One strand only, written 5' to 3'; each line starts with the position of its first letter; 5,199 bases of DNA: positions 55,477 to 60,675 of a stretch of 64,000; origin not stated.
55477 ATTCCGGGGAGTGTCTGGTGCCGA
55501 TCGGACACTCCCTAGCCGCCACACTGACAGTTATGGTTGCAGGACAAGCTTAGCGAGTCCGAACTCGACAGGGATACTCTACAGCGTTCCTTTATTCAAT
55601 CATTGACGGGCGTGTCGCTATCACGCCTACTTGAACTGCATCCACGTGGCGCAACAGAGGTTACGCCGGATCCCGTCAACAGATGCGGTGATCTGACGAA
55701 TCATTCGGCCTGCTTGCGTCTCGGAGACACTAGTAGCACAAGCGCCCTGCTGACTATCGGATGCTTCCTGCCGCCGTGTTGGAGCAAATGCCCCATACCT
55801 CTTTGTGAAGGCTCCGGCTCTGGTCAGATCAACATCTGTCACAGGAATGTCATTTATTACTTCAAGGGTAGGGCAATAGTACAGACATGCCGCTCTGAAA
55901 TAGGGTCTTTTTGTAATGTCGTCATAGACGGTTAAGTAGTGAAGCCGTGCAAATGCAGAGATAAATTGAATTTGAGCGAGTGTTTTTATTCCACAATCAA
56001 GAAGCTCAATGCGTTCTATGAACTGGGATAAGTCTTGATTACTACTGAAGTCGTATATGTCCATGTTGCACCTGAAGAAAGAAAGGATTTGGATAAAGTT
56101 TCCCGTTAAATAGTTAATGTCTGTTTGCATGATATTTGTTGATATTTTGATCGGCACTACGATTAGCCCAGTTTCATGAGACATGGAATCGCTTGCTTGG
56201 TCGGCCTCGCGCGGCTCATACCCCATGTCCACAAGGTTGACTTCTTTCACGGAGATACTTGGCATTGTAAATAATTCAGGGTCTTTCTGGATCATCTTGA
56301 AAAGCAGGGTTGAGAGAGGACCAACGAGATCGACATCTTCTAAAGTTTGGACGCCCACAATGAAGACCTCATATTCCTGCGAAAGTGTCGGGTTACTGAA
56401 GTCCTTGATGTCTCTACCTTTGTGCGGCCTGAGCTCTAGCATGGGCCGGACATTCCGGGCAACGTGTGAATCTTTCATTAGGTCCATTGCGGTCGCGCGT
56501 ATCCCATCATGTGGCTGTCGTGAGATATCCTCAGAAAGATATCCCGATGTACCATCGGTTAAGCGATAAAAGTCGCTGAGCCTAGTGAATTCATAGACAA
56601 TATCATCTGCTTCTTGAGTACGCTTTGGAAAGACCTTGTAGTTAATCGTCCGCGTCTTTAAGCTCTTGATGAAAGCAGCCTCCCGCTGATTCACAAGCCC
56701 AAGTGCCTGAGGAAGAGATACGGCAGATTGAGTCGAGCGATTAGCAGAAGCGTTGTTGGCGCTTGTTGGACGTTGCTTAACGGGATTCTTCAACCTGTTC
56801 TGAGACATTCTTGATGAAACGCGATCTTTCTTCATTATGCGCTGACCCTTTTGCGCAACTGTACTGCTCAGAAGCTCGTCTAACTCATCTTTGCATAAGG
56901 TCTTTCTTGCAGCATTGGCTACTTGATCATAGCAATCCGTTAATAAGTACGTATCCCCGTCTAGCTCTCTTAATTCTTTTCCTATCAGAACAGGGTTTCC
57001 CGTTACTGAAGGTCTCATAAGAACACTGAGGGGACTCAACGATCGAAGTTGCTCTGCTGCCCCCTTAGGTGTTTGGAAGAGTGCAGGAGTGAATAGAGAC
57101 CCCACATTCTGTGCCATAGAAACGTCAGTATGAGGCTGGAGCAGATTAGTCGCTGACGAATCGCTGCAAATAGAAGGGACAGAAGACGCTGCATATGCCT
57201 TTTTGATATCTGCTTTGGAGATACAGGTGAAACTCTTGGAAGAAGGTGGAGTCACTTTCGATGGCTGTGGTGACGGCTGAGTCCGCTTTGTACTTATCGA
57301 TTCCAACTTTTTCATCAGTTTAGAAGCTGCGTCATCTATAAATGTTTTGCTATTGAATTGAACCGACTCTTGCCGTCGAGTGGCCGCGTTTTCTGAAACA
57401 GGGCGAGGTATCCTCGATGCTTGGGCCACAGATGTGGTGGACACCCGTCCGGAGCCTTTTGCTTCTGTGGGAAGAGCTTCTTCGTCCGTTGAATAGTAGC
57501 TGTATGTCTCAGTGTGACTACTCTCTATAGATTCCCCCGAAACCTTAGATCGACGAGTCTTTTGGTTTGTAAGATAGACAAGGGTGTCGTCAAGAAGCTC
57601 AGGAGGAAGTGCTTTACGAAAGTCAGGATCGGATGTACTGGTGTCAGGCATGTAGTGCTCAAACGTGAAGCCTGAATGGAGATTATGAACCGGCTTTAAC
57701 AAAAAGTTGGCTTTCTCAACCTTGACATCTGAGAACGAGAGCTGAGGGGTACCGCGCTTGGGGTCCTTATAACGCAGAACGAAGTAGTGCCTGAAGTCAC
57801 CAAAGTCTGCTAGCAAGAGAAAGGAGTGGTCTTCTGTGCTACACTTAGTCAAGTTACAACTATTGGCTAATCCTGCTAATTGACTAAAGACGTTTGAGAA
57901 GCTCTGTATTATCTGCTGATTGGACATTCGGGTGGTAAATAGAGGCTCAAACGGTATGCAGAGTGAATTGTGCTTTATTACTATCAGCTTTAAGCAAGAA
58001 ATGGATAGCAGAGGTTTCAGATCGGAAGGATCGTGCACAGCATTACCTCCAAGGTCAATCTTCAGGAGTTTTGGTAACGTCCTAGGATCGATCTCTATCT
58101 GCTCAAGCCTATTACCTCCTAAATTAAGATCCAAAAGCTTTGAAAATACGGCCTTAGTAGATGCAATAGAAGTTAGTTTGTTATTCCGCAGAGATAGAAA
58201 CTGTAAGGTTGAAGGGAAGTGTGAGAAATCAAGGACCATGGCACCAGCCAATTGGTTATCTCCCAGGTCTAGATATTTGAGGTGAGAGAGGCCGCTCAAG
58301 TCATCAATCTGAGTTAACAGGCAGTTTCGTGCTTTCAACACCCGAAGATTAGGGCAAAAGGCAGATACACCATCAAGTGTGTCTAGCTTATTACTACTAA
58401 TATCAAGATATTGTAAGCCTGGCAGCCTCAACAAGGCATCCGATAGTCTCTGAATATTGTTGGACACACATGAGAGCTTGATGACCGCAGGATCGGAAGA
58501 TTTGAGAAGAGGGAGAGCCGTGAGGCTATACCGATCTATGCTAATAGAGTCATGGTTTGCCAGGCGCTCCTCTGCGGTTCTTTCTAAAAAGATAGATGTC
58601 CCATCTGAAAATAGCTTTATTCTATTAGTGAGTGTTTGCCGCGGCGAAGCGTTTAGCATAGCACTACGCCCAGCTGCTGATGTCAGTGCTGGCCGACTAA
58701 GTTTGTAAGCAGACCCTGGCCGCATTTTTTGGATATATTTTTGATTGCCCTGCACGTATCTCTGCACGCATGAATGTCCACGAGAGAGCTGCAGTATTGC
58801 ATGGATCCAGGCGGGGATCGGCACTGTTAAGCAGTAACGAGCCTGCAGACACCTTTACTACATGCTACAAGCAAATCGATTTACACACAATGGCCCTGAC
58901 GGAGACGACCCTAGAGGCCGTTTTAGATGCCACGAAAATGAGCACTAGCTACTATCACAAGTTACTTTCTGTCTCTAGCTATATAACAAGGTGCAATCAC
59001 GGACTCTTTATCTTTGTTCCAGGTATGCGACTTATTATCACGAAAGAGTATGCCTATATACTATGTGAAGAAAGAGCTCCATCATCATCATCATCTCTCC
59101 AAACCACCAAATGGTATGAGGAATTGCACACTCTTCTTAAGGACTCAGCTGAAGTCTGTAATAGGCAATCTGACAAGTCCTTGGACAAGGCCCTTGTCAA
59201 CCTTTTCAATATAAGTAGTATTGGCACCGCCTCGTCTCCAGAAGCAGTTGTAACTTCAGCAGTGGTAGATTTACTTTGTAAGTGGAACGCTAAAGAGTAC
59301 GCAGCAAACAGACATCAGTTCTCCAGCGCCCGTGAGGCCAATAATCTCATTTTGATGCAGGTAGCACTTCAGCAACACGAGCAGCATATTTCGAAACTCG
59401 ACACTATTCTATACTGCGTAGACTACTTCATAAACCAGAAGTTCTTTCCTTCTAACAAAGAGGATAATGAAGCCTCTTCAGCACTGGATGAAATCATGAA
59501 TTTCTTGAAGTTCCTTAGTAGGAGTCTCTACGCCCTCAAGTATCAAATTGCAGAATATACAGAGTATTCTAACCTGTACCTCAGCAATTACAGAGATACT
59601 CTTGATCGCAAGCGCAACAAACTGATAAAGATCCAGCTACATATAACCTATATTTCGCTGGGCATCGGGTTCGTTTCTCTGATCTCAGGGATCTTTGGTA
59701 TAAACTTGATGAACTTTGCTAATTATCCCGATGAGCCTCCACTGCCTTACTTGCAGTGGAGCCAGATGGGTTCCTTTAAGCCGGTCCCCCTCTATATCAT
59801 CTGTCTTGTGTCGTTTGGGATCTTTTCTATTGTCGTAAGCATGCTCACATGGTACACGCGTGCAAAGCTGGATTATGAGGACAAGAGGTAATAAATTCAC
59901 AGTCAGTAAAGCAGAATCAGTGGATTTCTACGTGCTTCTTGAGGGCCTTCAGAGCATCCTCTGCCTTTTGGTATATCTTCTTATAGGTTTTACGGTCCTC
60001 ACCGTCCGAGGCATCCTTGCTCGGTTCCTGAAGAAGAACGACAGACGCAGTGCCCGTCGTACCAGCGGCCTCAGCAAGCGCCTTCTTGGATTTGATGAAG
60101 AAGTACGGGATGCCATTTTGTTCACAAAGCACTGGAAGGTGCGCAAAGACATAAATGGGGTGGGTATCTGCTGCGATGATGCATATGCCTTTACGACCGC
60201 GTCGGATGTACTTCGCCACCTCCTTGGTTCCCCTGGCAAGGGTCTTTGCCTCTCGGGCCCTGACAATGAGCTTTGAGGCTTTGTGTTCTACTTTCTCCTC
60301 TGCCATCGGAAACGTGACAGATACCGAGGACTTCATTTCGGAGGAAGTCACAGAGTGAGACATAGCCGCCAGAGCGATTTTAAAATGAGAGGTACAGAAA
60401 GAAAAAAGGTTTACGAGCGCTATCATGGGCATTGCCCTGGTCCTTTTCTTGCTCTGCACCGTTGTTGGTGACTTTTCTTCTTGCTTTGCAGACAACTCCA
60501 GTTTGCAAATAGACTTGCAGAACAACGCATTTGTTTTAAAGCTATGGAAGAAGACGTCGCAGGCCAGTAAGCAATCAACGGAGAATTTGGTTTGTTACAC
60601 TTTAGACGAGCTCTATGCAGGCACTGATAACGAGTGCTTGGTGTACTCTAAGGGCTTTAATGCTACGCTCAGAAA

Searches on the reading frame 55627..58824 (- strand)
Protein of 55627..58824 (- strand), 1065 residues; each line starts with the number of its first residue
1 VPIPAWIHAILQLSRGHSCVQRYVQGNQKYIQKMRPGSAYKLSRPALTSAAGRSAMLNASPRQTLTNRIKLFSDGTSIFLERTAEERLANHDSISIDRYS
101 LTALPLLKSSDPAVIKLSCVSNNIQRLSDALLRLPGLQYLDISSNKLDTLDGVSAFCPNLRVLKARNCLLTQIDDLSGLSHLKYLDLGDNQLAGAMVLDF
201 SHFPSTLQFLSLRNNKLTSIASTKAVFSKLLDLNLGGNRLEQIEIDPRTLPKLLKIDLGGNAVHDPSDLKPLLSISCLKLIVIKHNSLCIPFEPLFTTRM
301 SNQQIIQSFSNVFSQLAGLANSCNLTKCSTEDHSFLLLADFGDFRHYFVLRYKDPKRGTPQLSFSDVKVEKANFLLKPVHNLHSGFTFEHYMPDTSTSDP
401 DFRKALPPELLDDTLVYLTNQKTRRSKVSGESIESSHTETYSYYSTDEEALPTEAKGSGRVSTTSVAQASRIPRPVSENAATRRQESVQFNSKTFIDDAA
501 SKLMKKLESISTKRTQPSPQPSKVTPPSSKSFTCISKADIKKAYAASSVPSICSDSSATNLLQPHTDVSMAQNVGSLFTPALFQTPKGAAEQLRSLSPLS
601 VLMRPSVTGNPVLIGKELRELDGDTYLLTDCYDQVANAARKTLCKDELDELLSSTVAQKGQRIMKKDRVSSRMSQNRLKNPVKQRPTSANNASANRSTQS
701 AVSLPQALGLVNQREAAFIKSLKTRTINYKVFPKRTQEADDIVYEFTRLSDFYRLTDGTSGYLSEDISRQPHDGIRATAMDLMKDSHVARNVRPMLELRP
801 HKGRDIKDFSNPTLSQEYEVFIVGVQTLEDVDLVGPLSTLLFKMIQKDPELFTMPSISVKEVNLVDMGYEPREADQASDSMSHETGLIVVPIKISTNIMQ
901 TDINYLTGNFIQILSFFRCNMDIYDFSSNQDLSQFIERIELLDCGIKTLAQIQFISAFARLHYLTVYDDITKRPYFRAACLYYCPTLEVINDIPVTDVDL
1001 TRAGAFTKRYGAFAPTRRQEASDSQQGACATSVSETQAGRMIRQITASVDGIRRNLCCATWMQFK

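Call 76: search_protein_families(library=pfam, proteins=[window:55627-58824:-], max_evalue=0.001)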
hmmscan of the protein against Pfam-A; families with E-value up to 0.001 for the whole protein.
window:55627-58824:- (1065 aa): 5 families
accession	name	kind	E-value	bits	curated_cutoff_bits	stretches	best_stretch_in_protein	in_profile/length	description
PF12799.13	LRR_4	-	3.7e-20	71.9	27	3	158-192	1-36/44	Leucine Rich repeats (2 copies)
PF13855.12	LRR_8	-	1.6e-14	53.8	27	2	119-170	8-61/61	Leucine rich repeat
PF13516.12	LRR_6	-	0.00014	22.1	23.4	0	180-192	3-15/24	Leucine Rich repeat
PF00560.39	LRR_1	-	0.0002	21.3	20.6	0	137-149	2-14/23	Leucine Rich Repeat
PF14580.12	LRR_9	-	0.00046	20.2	30.5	0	228-288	64-125/175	Leucine-rich repeat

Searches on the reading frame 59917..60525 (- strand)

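Call 76: search_protein_families(library=pfam, proteins=[window:59917-60525:-], max_evalue=0.001)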
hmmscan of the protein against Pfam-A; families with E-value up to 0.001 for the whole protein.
window:59917-60525:- (202 aa): 1 family
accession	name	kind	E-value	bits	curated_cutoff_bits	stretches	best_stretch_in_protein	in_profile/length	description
PF01248.31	Ribosomal_L7Ae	-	3.2e-22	78.4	22.1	1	83-169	3-89/95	Ribosomal protein L7Ae/L30e/S12e/Gadd45 family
